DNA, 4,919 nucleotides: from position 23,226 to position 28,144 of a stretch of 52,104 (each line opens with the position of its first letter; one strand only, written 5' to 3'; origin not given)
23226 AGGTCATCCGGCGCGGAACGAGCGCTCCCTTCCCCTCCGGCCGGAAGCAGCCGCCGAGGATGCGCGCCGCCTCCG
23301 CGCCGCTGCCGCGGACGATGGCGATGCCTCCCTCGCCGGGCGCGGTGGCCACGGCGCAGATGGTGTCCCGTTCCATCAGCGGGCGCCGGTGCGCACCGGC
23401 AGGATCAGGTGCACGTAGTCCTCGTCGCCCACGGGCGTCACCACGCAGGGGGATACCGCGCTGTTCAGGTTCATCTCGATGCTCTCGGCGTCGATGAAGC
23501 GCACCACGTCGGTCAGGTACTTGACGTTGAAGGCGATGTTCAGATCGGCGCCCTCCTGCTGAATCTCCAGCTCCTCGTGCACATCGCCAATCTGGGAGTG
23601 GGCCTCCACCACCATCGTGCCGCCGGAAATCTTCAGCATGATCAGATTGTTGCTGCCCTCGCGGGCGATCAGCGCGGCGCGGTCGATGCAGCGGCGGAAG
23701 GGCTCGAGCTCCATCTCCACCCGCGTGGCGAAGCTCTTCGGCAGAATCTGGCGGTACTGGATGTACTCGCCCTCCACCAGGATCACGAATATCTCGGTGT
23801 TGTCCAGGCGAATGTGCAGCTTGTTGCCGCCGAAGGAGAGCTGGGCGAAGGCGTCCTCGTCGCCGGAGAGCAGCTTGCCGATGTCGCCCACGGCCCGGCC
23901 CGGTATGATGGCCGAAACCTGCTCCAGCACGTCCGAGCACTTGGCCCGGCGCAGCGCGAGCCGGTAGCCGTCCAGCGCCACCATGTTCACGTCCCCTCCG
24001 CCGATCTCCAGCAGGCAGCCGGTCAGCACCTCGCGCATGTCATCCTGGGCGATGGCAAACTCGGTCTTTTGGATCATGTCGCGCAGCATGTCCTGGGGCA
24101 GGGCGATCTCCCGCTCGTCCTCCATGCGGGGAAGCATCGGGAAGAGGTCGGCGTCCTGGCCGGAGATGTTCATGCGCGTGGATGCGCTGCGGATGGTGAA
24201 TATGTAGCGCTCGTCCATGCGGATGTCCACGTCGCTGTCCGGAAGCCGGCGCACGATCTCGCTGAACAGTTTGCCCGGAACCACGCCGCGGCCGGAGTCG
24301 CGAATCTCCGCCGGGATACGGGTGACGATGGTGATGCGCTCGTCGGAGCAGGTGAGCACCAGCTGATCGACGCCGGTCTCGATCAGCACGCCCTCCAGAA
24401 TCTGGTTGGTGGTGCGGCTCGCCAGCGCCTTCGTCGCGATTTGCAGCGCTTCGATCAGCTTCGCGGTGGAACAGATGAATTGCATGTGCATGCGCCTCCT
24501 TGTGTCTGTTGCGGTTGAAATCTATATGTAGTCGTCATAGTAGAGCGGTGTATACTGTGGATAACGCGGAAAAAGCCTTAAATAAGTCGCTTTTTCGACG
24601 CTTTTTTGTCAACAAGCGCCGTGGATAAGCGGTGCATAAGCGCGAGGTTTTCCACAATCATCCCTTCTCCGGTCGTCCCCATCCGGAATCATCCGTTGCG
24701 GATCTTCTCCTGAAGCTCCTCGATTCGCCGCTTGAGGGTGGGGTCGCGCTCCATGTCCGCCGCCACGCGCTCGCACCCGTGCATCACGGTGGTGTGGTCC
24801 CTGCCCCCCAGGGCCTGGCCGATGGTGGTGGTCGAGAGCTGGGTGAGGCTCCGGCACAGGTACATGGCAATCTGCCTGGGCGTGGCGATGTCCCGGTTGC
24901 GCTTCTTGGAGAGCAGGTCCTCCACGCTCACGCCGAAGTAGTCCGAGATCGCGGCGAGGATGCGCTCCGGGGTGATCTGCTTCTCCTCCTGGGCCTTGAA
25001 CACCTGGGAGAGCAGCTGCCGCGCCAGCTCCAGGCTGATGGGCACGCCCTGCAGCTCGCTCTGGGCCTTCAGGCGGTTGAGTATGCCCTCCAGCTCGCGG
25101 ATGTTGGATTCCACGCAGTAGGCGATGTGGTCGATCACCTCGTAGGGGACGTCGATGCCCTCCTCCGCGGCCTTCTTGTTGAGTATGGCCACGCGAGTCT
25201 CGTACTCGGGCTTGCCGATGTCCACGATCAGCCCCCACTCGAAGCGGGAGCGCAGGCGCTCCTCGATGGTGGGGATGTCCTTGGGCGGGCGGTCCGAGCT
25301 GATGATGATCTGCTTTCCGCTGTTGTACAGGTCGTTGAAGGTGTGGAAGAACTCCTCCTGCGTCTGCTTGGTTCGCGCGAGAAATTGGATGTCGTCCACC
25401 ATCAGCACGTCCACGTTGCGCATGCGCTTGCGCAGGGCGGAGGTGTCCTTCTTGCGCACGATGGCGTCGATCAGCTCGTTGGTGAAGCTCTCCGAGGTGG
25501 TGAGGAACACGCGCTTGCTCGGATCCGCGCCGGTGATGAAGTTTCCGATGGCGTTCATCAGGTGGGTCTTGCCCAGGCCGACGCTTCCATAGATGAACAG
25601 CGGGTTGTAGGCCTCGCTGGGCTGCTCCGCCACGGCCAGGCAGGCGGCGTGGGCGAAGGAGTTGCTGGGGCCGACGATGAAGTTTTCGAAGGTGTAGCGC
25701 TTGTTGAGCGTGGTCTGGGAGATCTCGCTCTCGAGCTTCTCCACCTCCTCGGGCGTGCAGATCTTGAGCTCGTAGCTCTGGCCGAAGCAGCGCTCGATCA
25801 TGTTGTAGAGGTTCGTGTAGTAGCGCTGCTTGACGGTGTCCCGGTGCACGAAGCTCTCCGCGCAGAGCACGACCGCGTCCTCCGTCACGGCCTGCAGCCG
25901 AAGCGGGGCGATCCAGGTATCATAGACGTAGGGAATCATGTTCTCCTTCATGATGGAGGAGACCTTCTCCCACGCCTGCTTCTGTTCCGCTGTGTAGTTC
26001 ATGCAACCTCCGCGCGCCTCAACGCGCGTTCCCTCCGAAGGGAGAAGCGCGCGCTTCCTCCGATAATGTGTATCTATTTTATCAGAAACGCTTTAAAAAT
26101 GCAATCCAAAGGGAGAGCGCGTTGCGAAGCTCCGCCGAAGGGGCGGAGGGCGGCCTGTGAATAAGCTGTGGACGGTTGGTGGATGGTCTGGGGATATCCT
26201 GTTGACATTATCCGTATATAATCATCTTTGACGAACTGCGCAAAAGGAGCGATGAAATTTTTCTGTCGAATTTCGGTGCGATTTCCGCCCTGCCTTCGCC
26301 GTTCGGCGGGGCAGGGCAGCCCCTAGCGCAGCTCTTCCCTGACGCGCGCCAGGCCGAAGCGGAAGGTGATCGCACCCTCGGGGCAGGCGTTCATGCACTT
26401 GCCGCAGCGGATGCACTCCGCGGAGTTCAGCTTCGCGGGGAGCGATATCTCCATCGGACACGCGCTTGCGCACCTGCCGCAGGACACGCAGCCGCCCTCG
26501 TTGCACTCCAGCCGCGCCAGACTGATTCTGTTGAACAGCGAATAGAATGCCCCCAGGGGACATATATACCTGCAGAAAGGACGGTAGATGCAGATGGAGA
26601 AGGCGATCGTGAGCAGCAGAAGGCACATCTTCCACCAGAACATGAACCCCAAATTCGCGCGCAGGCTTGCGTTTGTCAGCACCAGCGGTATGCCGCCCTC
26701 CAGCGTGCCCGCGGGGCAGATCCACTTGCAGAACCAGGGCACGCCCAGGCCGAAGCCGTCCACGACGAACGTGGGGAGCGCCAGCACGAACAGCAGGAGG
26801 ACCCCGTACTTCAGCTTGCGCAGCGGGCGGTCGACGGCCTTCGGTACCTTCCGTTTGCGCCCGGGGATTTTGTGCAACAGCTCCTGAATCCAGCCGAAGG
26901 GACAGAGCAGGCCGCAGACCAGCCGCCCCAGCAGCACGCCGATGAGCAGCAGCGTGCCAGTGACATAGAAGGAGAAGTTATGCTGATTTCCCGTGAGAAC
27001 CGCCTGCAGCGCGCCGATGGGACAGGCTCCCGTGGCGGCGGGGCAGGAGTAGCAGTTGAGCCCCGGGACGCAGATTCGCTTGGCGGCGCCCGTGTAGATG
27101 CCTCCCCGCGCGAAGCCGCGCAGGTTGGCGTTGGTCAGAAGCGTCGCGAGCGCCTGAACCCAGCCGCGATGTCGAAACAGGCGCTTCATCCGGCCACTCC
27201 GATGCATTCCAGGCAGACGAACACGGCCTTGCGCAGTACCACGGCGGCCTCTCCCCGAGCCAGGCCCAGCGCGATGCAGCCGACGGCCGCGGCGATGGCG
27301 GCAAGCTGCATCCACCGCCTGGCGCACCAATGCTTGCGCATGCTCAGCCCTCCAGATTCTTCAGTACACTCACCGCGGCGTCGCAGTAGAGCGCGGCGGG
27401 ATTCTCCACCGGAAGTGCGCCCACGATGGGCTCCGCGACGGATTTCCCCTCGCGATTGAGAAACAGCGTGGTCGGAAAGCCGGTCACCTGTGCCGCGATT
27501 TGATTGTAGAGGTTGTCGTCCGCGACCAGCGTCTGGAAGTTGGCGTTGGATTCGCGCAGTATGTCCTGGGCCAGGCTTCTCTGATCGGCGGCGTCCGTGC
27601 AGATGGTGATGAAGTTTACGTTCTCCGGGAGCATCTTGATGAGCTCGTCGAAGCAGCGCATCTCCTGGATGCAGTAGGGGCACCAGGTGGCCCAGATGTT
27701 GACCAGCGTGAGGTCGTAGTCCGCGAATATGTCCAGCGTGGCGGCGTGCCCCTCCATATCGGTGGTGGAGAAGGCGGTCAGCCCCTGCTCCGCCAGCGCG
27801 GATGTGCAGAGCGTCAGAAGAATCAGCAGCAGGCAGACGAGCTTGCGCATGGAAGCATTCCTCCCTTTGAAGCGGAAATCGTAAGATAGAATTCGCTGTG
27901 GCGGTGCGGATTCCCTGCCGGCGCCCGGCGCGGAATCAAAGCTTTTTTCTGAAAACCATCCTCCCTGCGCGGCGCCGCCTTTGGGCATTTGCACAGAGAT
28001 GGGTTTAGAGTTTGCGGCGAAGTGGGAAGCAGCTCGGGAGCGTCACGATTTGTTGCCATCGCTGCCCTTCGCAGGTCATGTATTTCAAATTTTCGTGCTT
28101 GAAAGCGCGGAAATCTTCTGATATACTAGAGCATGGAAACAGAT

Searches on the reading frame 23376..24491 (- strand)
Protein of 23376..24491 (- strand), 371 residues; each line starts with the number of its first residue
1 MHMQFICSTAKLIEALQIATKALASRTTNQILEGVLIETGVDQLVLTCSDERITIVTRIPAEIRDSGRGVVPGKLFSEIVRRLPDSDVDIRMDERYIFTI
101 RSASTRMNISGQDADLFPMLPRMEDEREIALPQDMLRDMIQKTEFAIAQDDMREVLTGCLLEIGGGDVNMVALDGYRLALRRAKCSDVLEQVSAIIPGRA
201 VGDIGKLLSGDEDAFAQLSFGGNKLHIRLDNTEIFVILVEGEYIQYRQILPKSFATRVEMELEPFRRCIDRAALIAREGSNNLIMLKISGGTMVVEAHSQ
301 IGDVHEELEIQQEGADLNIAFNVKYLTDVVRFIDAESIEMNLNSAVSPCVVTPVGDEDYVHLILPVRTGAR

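Call 40: search_protein_families(library=pfam, proteins=[window:23376-24491:-])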
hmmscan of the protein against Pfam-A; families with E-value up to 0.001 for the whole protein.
window:23376-24491:- (371 aa): 3 families
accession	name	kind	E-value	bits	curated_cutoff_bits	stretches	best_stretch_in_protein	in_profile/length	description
PF00712.24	DNA_pol3_beta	-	3.5e-34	118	24.4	1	3-121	1-120/120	DNA polymerase III beta subunit, N-terminal domain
PF02767.21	DNA_pol3_beta_2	-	6e-29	101.1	27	2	131-243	2-114/116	DNA polymerase III beta subunit, central domain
PF02768.20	DNA_pol3_beta_3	-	2.3e-27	95.7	27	1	247-367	1-121/121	DNA polymerase III beta subunit, C-terminal domain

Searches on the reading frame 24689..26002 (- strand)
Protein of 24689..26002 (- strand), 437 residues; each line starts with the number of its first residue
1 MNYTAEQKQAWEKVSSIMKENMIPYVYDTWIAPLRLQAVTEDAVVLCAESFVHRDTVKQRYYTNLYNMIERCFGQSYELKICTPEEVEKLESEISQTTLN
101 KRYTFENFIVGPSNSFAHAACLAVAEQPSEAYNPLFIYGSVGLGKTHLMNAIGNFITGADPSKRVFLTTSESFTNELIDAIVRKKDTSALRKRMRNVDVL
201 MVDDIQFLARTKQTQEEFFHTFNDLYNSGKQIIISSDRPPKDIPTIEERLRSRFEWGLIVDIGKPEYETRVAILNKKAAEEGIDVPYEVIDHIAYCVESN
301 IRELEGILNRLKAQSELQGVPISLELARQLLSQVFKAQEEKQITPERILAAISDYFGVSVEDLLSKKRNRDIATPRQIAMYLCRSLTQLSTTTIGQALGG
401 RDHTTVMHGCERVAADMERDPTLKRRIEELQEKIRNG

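Call 40: search_protein_families(library=pfam, proteins=[window:24689-26002:-])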
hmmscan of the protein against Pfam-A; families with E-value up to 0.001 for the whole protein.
window:24689-26002:- (437 aa): 9 families
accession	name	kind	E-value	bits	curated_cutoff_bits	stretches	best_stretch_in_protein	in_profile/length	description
PF00308.24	Bac_DnaA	-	1.5e-68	230.5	23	1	99-261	1-162/162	Bacterial DnaA ATPAse domain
PF08299.17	Bac_DnaA_C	-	2.2e-31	108.1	31.5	1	345-413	1-69/69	Bacterial dnaA protein helix-turn-helix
PF11638.13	DnaA_N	-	2.7e-08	33.8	24.6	1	9-67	2-61/65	DnaA N-terminal domain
PF01695.23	IstB_IS21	-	3.8e-08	33.6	24.1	1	135-238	95-194/238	IstB-like ATP binding protein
PF13401.12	AAA_22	-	3e-05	24.8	27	0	134-231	7-115/130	AAA domain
PF01637.24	ATPase_2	-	4.8e-05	23.7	33.2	1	130-237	18-117/225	ATPase domain predominantly from Archaea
PF00004.35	AAA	-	9.3e-05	23.3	21.2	1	136-255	2-124/131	ATPase family associated with various cellular activities (AAA)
PF05496.18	RuvB_N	-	0.00023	21.4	27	1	121-224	22-110/159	Holliday junction DNA helicase RuvB P-loop domain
PF03969.22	AFG1_ATPase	-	0.00051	19.6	27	0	130-151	59-80/361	AFG1-like ATPase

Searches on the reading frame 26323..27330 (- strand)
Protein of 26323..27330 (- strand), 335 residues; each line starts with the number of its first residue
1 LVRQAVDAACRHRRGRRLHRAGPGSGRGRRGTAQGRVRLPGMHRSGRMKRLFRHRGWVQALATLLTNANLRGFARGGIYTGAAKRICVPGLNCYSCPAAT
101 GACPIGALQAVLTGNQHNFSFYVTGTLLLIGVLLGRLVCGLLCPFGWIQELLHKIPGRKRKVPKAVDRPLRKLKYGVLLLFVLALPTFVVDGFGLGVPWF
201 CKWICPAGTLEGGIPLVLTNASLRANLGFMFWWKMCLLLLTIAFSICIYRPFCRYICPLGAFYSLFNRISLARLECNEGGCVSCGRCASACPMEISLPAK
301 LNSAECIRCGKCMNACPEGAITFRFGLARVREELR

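Call 40: search_protein_families(library=pfam, proteins=[window:26323-27330:-])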
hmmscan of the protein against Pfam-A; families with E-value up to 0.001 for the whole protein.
window:26323-27330:- (335 aa): 12 families
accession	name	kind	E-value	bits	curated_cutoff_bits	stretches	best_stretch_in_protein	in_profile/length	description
PF12801.12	Fer4_5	-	1.7e-14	53.9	22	2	125-163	10-48/48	4Fe-4S binding domain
PF00037.32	Fer4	-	4.6e-10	39.3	21.1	1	301-322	3-24/24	4Fe-4S binding domain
PF12838.12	Fer4_7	-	1.1e-08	35.8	27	1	306-324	2-20/52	4Fe-4S dicluster domain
PF13237.11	Fer4_10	-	5.4e-08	33.1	25.5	2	301-329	4-34/53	4Fe-4S dicluster domain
PF13484.11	Fer4_16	-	8.3e-07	30.1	30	1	305-323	1-19/66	4Fe-4S double cluster binding domain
PF14697.11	Fer4_21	-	9e-07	29.4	35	1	299-321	1-23/59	4Fe-4S dicluster domain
PF13187.11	Fer4_9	-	9.1e-06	26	27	1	281-321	2-52/52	4Fe-4S dicluster domain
PF12837.12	Fer4_6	-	2.2e-05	24.6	25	1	306-321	9-24/24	4Fe-4S binding domain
PF13746.11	Fer4_18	-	2.8e-05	24.7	27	1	276-318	56-97/114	4Fe-4S dicluster domain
PF25160.1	LdpA_Fe-S-bd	-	8.9e-05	22.6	27.6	0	250-294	7-41/49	LdpA Fe-S cluster-binding domain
PF12797.12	Fer4_2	-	0.00023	21.4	24.5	1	302-318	6-22/22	4Fe-4S binding domain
PF12800.12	Fer4_4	-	0.00053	20.6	24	0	305-319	3-17/17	4Fe-4S binding domain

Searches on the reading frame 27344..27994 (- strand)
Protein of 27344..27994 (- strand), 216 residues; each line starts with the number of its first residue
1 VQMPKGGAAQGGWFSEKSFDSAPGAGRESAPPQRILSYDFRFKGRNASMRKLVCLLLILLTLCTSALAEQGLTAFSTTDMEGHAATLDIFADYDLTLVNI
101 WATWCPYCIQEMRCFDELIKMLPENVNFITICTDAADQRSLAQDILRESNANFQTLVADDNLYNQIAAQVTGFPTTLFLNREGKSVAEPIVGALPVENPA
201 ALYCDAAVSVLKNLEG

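Call 41: search_protein_families(library=pfam, proteins=[window:27344-27994:-])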
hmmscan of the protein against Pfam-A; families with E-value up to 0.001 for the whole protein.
window:27344-27994:- (216 aa): 5 families
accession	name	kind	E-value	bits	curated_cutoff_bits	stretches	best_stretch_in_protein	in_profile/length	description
PF08534.16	Redoxin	-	6.2e-08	33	26.6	1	73-184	7-127/148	Redoxin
PF00578.27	AhpC-TSA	-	2.5e-07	31.1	26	1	73-182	6-118/124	AhpC/TSA family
PF00085.26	Thioredoxin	-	7.7e-06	26.3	23.5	1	93-138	18-63/103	Thioredoxin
PF13098.12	Thioredoxin_2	-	1e-05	26.2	27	1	96-201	8-102/104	Thioredoxin-like domain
PF13905.12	Thioredoxin_8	-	0.00061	20.5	27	1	94-184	2-93/94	Thioredoxin-like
